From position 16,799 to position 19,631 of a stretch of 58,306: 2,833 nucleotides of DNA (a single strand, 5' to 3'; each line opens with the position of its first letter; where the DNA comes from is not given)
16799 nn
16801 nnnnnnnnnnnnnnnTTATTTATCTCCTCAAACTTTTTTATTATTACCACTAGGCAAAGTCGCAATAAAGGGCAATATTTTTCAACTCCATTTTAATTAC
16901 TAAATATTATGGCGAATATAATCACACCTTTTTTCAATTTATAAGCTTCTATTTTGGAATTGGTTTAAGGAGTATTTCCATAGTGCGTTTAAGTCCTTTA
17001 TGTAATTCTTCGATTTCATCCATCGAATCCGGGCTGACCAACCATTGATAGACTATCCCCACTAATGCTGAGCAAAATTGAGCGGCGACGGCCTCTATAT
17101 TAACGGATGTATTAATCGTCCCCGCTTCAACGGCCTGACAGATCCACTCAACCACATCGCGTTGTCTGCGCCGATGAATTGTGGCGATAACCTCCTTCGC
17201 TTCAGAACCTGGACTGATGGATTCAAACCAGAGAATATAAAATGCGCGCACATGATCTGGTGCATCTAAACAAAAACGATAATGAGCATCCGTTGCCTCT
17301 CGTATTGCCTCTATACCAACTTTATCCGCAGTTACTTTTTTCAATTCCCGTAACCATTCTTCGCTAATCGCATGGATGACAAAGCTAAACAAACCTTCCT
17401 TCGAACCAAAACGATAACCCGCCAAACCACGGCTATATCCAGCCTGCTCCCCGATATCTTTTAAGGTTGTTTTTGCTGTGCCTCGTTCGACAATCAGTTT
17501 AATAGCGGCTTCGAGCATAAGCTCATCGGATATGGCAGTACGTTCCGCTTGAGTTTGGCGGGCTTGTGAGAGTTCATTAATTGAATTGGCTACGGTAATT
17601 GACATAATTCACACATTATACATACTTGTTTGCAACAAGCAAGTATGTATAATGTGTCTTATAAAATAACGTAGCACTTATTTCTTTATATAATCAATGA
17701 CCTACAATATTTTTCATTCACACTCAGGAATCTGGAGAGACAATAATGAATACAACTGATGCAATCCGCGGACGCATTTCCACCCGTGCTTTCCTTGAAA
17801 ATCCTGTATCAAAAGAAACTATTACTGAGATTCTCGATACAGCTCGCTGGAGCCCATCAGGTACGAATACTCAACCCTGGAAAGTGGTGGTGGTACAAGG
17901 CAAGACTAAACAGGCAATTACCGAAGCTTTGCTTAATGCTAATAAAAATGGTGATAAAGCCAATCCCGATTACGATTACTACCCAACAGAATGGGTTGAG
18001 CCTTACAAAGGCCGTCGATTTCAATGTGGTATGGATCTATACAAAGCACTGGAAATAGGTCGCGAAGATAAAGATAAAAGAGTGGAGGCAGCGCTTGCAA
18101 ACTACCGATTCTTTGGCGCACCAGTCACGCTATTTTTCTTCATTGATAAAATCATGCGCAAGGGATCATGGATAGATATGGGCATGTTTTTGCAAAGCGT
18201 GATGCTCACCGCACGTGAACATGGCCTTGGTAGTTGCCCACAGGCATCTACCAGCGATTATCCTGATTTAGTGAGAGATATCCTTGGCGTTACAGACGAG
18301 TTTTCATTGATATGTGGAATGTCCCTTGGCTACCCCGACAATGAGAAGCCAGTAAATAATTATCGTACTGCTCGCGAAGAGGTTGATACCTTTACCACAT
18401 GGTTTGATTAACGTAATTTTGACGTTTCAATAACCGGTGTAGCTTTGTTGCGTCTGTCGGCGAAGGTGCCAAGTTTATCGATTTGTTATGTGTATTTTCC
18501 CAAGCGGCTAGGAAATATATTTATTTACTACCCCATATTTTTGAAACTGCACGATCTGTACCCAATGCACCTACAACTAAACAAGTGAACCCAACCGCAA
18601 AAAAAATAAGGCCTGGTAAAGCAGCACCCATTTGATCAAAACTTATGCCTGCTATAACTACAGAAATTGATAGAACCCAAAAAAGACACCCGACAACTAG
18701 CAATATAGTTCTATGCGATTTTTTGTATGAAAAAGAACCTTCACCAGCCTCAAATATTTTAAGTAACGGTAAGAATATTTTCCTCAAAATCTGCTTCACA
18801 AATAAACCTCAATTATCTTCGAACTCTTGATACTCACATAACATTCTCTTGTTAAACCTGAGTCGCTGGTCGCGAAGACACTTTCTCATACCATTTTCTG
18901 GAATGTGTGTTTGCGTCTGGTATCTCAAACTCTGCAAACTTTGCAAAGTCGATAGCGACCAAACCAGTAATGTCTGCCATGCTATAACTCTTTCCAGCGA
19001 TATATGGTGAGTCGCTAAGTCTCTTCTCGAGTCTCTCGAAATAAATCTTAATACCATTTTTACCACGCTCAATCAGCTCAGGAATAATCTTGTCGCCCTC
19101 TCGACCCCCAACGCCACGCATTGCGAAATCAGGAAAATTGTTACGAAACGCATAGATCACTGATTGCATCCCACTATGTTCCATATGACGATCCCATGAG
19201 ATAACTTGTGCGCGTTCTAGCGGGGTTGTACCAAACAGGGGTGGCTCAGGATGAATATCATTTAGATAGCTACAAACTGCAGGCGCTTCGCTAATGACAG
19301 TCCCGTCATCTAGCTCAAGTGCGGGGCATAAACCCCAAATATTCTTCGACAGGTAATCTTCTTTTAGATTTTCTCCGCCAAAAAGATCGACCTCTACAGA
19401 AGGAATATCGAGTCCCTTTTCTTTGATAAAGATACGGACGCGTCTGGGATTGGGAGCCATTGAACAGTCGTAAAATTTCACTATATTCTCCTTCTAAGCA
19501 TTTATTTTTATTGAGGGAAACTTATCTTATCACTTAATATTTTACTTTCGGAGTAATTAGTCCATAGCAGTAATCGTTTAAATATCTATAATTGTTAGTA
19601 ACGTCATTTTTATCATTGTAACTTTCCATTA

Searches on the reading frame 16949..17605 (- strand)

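Call 40: search_protein_families(library=pfam, proteins=[window:16949-17605:-], max_evalue=0.001)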
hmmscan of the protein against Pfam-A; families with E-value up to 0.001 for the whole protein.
window:16949-17605:- (218 aa): 2 families
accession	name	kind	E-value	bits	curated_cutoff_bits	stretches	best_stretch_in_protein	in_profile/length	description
PF00440.29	TetR_N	-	3.8e-12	46.2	24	1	31-73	2-44/47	Bacterial regulatory proteins, tetR family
PF13977.11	TetR_C_6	-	3.7e-05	24.3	27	1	103-197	3-99/115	BetI-type transcriptional repressor, C-terminal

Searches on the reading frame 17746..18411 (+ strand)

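Call 40: search_protein_families(library=pfam, proteins=[window:17746-18411:+], max_evalue=0.001)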
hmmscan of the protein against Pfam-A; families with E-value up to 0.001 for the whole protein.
window:17746-18411:+ (221 aa): 2 families
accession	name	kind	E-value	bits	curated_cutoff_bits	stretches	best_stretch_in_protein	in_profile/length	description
PF00881.29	Nitroreductase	-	3.1e-36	125.5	23.5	1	7-196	1-167/167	Nitroreductase family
PF14512.11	TM1586_NiRdase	-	8.5e-11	42.3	27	0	22-54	156-188/215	Putative TM nitroreductase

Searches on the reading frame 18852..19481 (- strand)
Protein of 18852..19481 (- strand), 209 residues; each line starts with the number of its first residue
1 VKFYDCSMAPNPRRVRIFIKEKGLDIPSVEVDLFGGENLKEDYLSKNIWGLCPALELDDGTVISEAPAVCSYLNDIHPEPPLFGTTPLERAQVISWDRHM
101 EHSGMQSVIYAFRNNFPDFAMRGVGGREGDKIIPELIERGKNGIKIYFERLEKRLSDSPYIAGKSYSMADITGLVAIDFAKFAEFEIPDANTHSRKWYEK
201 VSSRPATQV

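Call 91: search_protein_families(library=ncbifam, proteins=[window:18852-19481:-], max_evalue=0.00001)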
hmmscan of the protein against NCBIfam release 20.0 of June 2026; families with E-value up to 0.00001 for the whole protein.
window:18852-19481:- (209 aa): 6 families
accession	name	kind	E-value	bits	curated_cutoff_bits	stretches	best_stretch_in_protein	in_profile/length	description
NF050814.1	FtsZBindFzlA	equivalog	1.2e-16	61.2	300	1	2-206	6-205/228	FtsZ-binding protein FzlA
NF007831.0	PRK10542.1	equivalog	2.3e-15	56.7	198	1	6-207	10-191/201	glutathione transferase GstA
TIGR01262.1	maiA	equivalog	3.9e-13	49.5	171.05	1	13-97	12-97/211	maleylacetoacetate isomerase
NF010579.0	PRK13972.1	equivalog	5.5e-11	42.4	332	1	8-208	8-200/215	GSH-dependent disulfide bond oxidoreductase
NF011693.0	PRK15113.1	equivalog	2.7e-06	27.2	150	1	17-92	24-101/214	glutathione transferase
NF007016.1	PRK09481.1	equivalog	7.5e-06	25.5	314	0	13-93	23-99/209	stringent starvation protein SspA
